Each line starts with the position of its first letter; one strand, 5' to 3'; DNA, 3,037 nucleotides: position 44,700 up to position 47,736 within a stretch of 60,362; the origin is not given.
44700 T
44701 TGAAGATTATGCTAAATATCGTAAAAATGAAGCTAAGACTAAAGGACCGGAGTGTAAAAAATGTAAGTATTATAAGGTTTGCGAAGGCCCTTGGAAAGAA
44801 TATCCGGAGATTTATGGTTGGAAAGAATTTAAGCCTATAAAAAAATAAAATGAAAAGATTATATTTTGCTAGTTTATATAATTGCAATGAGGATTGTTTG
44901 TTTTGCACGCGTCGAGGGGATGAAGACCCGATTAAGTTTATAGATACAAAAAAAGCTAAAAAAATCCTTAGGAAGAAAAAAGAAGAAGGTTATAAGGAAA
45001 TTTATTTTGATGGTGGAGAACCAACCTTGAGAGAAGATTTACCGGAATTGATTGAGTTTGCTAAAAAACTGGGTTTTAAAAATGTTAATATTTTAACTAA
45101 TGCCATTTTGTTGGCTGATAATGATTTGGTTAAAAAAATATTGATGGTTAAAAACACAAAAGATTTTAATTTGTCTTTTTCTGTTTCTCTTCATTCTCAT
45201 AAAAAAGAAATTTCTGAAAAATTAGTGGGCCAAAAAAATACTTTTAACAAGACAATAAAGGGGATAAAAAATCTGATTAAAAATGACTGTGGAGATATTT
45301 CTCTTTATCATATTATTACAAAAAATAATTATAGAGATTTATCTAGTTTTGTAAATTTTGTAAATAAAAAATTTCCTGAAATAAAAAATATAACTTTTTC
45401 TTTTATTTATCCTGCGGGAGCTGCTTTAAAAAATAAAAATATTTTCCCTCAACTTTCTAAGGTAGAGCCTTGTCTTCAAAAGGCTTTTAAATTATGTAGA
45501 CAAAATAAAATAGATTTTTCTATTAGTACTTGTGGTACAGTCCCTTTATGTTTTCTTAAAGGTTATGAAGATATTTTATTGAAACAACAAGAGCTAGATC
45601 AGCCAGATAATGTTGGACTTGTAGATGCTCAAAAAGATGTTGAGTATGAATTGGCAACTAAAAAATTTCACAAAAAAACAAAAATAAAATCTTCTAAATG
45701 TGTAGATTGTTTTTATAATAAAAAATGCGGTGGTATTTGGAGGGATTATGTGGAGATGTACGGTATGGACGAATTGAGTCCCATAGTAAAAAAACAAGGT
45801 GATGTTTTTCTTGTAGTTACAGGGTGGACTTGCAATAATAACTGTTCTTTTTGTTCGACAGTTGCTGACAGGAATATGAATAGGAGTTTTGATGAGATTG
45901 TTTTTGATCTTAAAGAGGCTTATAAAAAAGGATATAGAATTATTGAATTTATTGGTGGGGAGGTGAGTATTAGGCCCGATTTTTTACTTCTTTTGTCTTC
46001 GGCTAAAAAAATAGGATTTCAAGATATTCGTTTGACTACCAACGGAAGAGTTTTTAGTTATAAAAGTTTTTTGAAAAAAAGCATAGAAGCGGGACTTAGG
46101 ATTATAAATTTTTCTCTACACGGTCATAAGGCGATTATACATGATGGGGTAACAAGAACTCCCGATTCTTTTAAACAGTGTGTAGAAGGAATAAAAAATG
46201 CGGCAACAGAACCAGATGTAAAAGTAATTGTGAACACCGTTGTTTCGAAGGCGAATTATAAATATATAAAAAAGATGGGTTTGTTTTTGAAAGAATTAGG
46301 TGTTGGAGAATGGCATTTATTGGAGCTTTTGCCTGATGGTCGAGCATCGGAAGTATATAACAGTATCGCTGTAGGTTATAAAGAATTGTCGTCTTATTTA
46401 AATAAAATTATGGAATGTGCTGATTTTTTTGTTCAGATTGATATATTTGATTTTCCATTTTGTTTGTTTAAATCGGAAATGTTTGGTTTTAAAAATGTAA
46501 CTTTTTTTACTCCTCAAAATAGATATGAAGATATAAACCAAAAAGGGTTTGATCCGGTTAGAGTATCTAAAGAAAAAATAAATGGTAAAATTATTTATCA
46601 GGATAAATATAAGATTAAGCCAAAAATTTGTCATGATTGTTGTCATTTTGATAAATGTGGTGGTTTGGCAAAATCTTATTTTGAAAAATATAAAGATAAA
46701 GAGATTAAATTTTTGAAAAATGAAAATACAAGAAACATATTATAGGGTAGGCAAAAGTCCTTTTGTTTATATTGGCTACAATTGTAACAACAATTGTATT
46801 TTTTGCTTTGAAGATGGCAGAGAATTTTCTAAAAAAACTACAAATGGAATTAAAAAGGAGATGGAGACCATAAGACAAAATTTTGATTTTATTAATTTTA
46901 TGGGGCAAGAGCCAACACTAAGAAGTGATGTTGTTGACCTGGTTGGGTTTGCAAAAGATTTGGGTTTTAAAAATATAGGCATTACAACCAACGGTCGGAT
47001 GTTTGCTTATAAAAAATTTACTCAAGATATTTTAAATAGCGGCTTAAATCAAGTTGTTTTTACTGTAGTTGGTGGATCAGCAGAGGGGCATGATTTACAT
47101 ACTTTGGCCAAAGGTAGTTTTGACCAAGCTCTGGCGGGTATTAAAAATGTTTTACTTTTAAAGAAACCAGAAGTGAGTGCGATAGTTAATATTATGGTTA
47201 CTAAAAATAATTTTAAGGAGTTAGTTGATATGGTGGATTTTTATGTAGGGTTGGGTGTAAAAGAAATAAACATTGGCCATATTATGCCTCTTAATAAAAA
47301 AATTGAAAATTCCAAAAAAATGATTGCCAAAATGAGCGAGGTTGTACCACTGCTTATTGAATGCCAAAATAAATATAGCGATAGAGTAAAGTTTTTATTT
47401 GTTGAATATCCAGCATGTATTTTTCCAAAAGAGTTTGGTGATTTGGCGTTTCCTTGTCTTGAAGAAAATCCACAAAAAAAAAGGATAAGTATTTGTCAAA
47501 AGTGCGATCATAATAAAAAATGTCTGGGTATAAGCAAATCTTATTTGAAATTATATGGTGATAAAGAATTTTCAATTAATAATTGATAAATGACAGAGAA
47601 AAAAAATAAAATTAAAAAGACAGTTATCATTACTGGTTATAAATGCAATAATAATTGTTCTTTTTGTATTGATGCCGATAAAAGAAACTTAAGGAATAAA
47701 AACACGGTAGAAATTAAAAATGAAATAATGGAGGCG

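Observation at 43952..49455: Head-to-tail array of six paralogous radical SAM domains in five genes, including a natural di-domain fusion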

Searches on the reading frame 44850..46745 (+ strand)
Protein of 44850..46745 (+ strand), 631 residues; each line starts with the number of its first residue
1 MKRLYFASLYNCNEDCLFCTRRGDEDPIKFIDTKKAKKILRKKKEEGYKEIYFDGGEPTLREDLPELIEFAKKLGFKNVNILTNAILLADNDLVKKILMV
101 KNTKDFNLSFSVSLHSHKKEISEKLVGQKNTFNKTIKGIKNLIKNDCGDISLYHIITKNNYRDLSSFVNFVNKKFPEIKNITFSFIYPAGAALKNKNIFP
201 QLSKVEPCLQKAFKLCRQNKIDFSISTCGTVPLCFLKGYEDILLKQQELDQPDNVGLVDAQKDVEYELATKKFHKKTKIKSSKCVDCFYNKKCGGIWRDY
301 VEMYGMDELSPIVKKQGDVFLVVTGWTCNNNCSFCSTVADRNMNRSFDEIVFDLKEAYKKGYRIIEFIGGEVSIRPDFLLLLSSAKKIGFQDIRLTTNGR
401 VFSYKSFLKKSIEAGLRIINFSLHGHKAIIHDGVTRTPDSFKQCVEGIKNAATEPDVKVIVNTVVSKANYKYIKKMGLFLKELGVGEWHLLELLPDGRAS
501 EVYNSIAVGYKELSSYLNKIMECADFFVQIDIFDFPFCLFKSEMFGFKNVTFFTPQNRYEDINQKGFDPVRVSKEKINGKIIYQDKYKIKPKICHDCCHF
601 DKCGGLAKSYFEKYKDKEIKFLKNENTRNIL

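Call 4: search_protein_families(library=pfam, proteins=[window:44850-46745:+], max_evalue=0.01)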
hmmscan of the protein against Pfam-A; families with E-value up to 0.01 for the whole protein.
window:44850-46745:+ (631 aa): 2 families
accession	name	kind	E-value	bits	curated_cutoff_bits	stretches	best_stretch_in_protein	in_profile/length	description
PF04055.27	Radical_SAM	-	1.5e-36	126.5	29.5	2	11-170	6-165/166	Radical SAM superfamily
PF13353.11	Fer4_12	-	1.3e-05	26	22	0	11-83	14-89/137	4Fe-4S single cluster domain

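Call 5: search_protein_families(library=ncbifam, proteins=[window:44850-46745:+], max_evalue=0.01)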
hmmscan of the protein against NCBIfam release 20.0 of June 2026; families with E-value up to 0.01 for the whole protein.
window:44850-46745:+ (631 aa): 49 families (the best 25 are shown)
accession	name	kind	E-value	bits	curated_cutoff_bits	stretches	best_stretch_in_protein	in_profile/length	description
NF038332.1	rSAM_rare_HxsC4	exception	4.7e-67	226.5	500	2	316-618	12-331/335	radical SAM protein HxsC4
TIGR03977.1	rSAM_pair_HxsC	equivalog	2.1e-51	174.6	267.9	2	11-236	34-253/292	His-Xaa-Ser system radical SAM maturase HxsC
TIGR02668.1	moaA_archaeal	equivalog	1.5e-44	152.2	325.25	2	326-520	18-213/303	GTP 3',8-cyclase MoaA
NF001199.0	PRK00164.2-1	equivalog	1.9e-37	129.1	231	2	11-175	21-179/308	GTP 3',8-cyclase MoaA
TIGR04055.1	rSAM_NirJ2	equivalog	6.7e-36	124.4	500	2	325-523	7-203/326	putative heme d1 biosynthesis radical SAM protein NirJ2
TIGR02666.1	moaA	equivalog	3.9e-34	118.1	284.05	2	327-519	19-218/336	GTP 3',8-cyclase MoaA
NF045646.2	rSAM_Se_TrsS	equivalog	5e-33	114.3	490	2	11-184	95-264/441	radical SAM (seleno)protein TrsS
TIGR04545.1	rSAM_ahbD_hemeb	equivalog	8e-33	114.3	500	2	326-512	8-193/339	heme b synthase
TIGR04053.2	TIGR04053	equivalog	7.4e-30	104.4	395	2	328-527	18-220/366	TIGR04053 family radical SAM/SPASM domain-containing protein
TIGR04317.1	W_rSAM_matur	equivalog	4.2e-29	101.8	380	2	1-219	3-217/349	tungsten cofactor oxidoreductase radical SAM maturase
TIGR04546.1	rSAM_ahbC_deAc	equivalog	6.4e-28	97.6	650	2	11-189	48-216/390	12,18-didecarboxysiroheme deacetylase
NF045574.1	sacti_mat_StsB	exception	1.6e-27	96.4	625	2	2-173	96-258/466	StsB family radical SAM/SPASM domain sactipeptide maturase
NF045702.1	rSAM_GDGT_ether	equivalog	4.1e-27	94.9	450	2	12-192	96-274/486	tetraether lipid synthase Tes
TIGR04466.1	rSAM_BlsE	equivalog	6.2e-26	91.6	400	2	327-491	12-173/327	cytosylglucuronate decarboxylase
TIGR04133.1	rSAM_w_lipo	hypoth_equivalog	1e-25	90.4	425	2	327-520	40-228/350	TIGR04133 family radical SAM/SPASM protein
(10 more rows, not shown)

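Call 12: find_encoding_contigs(protein=window:44850-46745:+, flank=10000, max_places=6)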
Protein window:44850-46745:+ (631 aa): 3 contigs read that carry it; 3 places shown.
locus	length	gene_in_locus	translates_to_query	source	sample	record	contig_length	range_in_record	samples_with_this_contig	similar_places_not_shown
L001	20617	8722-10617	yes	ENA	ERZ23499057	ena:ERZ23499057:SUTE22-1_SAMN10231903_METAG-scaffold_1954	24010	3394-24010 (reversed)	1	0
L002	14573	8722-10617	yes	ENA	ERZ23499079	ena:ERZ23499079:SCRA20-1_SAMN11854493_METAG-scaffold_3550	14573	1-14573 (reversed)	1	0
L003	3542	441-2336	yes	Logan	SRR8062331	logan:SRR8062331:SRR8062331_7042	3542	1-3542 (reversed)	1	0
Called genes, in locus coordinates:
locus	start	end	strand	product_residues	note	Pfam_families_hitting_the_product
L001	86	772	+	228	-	PF04101:Glyco_tran_28_C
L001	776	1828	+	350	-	PF00814:TsaD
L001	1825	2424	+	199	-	PF01300:Sua5_yciO_yrdC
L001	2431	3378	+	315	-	PF01136:Peptidase_U32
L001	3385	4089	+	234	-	-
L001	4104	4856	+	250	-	-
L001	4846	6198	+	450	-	PF13353:Fer4_12, PF04055:Radical_SAM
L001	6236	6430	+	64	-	-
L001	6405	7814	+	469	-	PF04055:Radical_SAM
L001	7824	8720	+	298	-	PF04055:Radical_SAM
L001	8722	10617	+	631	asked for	PF04055:Radical_SAM, PF13353:Fer4_12 (faint), PF04055:Radical_SAM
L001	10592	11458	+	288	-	PF04055:Radical_SAM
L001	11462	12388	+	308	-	PF04055:Radical_SAM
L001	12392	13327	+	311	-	PF04055:Radical_SAM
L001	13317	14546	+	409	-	PF01478:Peptidase_A24 (weak)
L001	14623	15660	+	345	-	PF25788:Ig_Rha78A_N, PF18911:PKD_4 (weak)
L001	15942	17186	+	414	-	PF03979:Sigma70_r1_1, PF00140:Sigma70_r1_2, PF04542:Sigma70_r2, PF04539:Sigma70_r3, PF04545:Sigma70_r4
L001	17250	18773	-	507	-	PF00239:Resolvase, PF07508:Recombinase, PF13408:Zn_ribbon_recom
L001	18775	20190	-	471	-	-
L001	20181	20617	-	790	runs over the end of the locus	PF13588:HSDR_N_2, PF02384:N6_Mtase, PF07669:Eco57I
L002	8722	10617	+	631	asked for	PF04055:Radical_SAM, PF13353:Fer4_12 (faint), PF04055:Radical_SAM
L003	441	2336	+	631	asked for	PF04055:Radical_SAM, PF13353:Fer4_12 (faint), PF04055:Radical_SAM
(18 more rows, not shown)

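Call 30: search_protein_families(library=pfam, proteins=[L001:13317-14546:+], max_evalue=0.001)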
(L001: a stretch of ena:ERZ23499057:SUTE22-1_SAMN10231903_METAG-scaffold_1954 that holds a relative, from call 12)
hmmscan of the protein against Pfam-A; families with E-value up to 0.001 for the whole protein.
L001:13317-14546:+ (409 aa): 1 family
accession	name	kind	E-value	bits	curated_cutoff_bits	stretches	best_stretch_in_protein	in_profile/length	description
PF01478.23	Peptidase_A24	-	9.2e-06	26.5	26.5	1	10-149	2-102/104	Type IV leader peptidase family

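Call 45: search_protein_families(library=padloc, proteins=[window:44850-46745:+, L001:13317-14546:+], max_evalue=0.001)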
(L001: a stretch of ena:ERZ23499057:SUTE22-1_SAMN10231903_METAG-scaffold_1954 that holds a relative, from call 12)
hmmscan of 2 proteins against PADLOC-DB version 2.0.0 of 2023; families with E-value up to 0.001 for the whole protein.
window:44850-46745:+ (631 aa): 3 families
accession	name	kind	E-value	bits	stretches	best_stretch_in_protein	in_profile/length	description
PDLC02904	pVip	-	2.1e-33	114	2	10-173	11-164/262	Viperins associated with kinases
PDLC02903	pVip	-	1.8e-30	104.3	2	327-518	9-191/257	Viperins not associated with kinases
PDLC02905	pVip-kinase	-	1.9e-12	45.2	1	11-174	191-356/474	Viperin-kinase fusion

L001:13317-14546:+ (409 aa): 0 families

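Call 48: find_homologous_proteins(query=window:44850-46745:+, max_evalue=1e-20)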
Query window:44850-46745:+ (631 aa): 142 proteins with E <= 1e-20 among 8000 candidates; the best 120 are listed.
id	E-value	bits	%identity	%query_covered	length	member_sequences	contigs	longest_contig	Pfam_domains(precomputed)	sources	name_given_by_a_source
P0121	0.0e+0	1092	100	75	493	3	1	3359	PF04055.28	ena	-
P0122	0.0e+0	1016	71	98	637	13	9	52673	PF04055.28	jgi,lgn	-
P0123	2.2e-297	1006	69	99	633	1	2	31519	PF04055.28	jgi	jgi:MoaA/NifB/PqqE/SkfB family radical SAM enzyme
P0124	8.0e-296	1001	69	99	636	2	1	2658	PF04055.28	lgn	-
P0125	5.8e-295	998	68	99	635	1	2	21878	PF04055.28,PF13353.12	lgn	-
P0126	2.9e-290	983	67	99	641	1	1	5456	PF04055.28,PF13353.12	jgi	-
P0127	8.5e-287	971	67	99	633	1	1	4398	PF04055.28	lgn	-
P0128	9.9e-286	968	64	100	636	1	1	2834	PF04055.28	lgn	-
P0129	2.7e-280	950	67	99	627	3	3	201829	PF04055.28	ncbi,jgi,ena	-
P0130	3.8e-273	926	64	99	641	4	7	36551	PF04055.28,PF13353.12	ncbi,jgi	-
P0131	3.5e-270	916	63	99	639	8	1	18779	PF04055.28,PF13353.12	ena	-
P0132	5.5e-268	909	63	99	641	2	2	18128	PF04055.28,PF13353.12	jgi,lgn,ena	-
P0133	6.6e-268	909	63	99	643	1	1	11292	PF04055.28,PF13353.12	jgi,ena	-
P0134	2.6e-266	903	63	99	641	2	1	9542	PF04055.28,PF13353.12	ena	-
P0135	1.7e-264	897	62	99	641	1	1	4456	PF04055.28,PF13353.12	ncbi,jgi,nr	ncbi:MAG: radical SAM protein [Parcubacteria group bacterium]|nr:radical SAM protein [Parcubacteria 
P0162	1.4e-131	458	48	50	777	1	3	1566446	PF04055.28,PF13353.12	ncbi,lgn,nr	ncbi:MAG: radical SAM protein [Candidatus Omnitrophica bacterium]|nr:radical SAM protein [Candidatus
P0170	8.7e-109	383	31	96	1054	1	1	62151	PF04055.28,PF13353.12,PF19238.6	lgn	-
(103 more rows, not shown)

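Call 57: find_encoding_contigs(protein=P0162, flank=10000, max_places=1)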
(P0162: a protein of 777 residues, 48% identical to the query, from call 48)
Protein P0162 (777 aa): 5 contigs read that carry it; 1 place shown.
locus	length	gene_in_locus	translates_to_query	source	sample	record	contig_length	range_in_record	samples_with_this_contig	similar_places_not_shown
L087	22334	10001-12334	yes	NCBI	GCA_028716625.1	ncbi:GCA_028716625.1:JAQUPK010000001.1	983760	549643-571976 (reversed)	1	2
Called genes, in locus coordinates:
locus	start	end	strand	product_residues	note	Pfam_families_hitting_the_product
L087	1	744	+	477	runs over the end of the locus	-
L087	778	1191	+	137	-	PF27806:HxsD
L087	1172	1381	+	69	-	-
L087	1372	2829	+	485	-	PF13353:Fer4_12 (weak), PF04055:Radical_SAM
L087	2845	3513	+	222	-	-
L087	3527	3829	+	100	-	-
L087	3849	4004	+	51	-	-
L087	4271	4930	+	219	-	-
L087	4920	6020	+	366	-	PF04055:Radical_SAM, PF13353:Fer4_12 (weak)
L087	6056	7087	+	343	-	PF04055:Radical_SAM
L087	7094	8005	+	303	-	PF04055:Radical_SAM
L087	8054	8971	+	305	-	PF04055:Radical_SAM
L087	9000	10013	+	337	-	PF04055:Radical_SAM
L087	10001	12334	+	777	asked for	PF04055:Radical_SAM, PF13353:Fer4_12 (faint), PF04055:Radical_SAM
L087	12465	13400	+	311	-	PF04055:Radical_SAM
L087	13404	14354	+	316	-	PF01478:Peptidase_A24 (weak)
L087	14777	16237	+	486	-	-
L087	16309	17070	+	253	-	-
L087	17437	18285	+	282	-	-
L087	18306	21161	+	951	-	PF13620:CarboxypepD_reg (faint), PF13715:CarbopepD_reg_2 (faint), PF17210:SdrD_B (weak)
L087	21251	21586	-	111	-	-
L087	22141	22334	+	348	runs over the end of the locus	PF00154:RecA_N, PF08423:Rad51, PF27531:MT3502_N (faint), PF21096:RecA_C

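Call 58: find_encoding_contigs(protein=P0170, flank=10000, max_places=1)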
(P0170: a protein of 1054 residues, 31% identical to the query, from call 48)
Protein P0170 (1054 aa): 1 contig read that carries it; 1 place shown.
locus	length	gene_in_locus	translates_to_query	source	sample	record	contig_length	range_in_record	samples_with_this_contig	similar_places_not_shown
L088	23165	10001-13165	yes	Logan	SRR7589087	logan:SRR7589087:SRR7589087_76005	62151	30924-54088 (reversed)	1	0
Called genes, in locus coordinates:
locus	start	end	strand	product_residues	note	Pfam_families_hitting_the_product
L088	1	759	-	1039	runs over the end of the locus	PF02973:Sialidase (weak), PF13385:Laminin_G_3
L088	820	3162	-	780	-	-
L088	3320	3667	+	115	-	PF02675:AdoMet_dc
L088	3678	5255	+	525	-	PF01564:Spermine_synth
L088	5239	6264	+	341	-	-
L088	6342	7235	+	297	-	PF04055:Radical_SAM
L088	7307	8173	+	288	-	PF04467:DUF483 (weak)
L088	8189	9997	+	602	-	PF04055:Radical_SAM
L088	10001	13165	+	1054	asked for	PF04055:Radical_SAM, PF13353:Fer4_12 (faint), PF19238:Radical_SAM_2 (faint), PF04055:Radical_SAM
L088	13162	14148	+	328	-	PF04055:Radical_SAM, PF19238:Radical_SAM_2 (faint)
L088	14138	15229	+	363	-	PF04055:Radical_SAM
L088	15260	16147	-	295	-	PF04055:Radical_SAM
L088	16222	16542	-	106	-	-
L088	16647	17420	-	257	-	-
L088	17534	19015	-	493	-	PF02310:B12-binding, PF04055:Radical_SAM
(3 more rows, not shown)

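Call 73: predict_structure(alignment_id=A3)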
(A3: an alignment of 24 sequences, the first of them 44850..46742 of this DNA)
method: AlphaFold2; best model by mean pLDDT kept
length: 631 residues; sequences in the alignment: 24
mean_pLDDT: 87.4   pTM: 0.54
mean pLDDT of the five models: 87.4, 85.3, 85.2, 84.6, 84.4
residues with pLDDT >= 90: 336; 70-90: 244; 50-70: 45; < 50: 6
segments of 3 or more residues with pLDDT < 50: 628-631
pLDDT, mean of each block of 10 residues (from residue 1): 80 74 68 90 94 70 89 95 90 91 90 94 90 95 92 94 97 95 89 89 91 94 81 80 84 82 69 86 79 86 86 66 84 74 85 89 86 87 92 91 94 96 96 93 97 93 96 97 96 89 91 94 93 94 89 88 76 82 89 87 91 90 64 26
secondary structure, 60 per line:
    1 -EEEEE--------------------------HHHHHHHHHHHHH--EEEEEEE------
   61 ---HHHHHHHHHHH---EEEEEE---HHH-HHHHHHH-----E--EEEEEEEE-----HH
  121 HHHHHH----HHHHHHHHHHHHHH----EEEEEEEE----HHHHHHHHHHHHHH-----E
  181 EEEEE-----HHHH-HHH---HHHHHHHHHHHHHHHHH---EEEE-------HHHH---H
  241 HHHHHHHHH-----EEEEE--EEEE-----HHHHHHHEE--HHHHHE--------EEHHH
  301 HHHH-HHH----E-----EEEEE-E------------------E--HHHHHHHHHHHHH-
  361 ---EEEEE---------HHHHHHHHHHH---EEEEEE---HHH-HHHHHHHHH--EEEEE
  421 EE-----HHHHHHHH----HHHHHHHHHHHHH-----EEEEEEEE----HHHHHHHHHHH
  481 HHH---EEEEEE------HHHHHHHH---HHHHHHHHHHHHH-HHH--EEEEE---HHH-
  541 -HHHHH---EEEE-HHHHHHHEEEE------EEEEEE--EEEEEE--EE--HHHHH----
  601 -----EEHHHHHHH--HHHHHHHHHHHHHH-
elements in order: E2-6 H33-45 E48-54 H64-74 E78-83 H91-97 E106-113 H119-126 H131-144 E149-156 H161-174 E180-185 H191-194 H202-218 E222-225 H233-236 H240-249 E255-259 E262-265 H271-277 H282-286 H298-304 E319-323 H347-359 E364-368 H378-388 E392-397 H405-413 E416-422 H428-435 H440-452 E458-465 H470-483 E487-492 H499-506 H510-522 E529-533 H542-546 E550-553 H555-561 E562-565 E572-577 E580-585 H592-596 H608-614 H617-630

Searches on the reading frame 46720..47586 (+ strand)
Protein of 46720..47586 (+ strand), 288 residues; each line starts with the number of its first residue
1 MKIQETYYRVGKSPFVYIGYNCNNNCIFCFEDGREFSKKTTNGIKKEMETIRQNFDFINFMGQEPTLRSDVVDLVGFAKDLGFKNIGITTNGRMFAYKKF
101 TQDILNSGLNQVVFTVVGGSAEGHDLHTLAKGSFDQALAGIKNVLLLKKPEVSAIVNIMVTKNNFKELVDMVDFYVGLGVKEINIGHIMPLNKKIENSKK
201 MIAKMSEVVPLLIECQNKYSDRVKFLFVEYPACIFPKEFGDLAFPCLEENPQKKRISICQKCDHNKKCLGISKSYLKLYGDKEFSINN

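Call 4: search_protein_families(library=pfam, proteins=[window:46720-47586:+], max_evalue=0.01)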
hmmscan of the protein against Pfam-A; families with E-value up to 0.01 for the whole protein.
window:46720-47586:+ (288 aa): 2 families
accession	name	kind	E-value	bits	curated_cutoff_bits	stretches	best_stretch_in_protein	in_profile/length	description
PF04055.27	Radical_SAM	-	1.8e-16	61.2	29.5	1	17-174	2-165/166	Radical SAM superfamily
PF02811.25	PHP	-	0.0048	17.7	26.4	1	71-117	17-62/164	PHP domain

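Call 5: search_protein_families(library=ncbifam, proteins=[window:46720-47586:+], max_evalue=0.01)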
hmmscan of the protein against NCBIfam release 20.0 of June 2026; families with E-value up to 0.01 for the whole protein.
window:46720-47586:+ (288 aa): 43 families (the best 25 are shown)
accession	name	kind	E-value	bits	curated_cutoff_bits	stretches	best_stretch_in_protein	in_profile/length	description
NF038332.1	rSAM_rare_HxsC4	exception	3.3e-35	121.8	500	1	15-234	17-243/335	radical SAM protein HxsC4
TIGR03977.1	rSAM_pair_HxsC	equivalog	1.2e-24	86.8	267.9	1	4-273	17-290/292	His-Xaa-Ser system radical SAM maturase HxsC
TIGR02668.1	moaA_archaeal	equivalog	1.2e-19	70.5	325.25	1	15-219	13-217/303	GTP 3',8-cyclase MoaA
TIGR04545.1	rSAM_ahbD_hemeb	equivalog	3.1e-19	69.6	500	1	20-205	8-194/339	heme b synthase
NF001199.0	PRK00164.2-1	equivalog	1.1e-18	67.5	231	1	2-193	2-189/308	GTP 3',8-cyclase MoaA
TIGR04317.1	W_rSAM_matur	equivalog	2.2e-17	63.2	380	1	15-208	7-203/349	tungsten cofactor oxidoreductase radical SAM maturase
TIGR04466.1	rSAM_BlsE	equivalog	6.4e-17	62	400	1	15-196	6-182/327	cytosylglucuronate decarboxylase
NF045574.1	sacti_mat_StsB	exception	7.8e-17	61.2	625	1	18-187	102-268/466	StsB family radical SAM/SPASM domain sactipeptide maturase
TIGR04055.1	rSAM_NirJ2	equivalog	2.2e-15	57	500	1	21-217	9-205/326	putative heme d1 biosynthesis radical SAM protein NirJ2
TIGR04347.1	pseudo_SAM_Halo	equivalog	6.8e-15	55.2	525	1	20-188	46-212/390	TIGR04347 family pseudo-SAM/SPASM protein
NF045702.1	rSAM_GDGT_ether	equivalog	2.4e-14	52.8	450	1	19-175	93-253/486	tetraether lipid synthase Tes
NF045646.2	rSAM_Se_TrsS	equivalog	3.6e-14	52.2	490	1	18-176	92-252/441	radical SAM (seleno)protein TrsS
NF050035.1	rSAM_WgK_link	exception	5.3e-14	52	650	1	16-220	13-214/367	radical SAM/SPASM peptide maturase WgkB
TIGR04054.1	rSAM_NirJ1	equivalog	1.3e-13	50.3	650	1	18-176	42-198/387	putative heme d1 biosynthesis radical SAM protein NirJ1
TIGR04133.1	rSAM_w_lipo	hypoth_equivalog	1.4e-13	50.5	425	1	20-201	32-215/350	TIGR04133 family radical SAM/SPASM protein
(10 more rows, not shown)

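Call 45: search_protein_families(library=padloc, proteins=[window:46720-47586:+], max_evalue=0.001)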
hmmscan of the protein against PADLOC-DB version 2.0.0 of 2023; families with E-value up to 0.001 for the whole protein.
window:46720-47586:+ (288 aa): 2 families
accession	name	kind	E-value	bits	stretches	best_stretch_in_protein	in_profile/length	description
PDLC02903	pVip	-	7.8e-14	49.8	1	17-194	5-177/257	Viperins not associated with kinases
PDLC02904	pVip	-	3.6e-12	44.4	1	20-194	11-181/262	Viperins associated with kinases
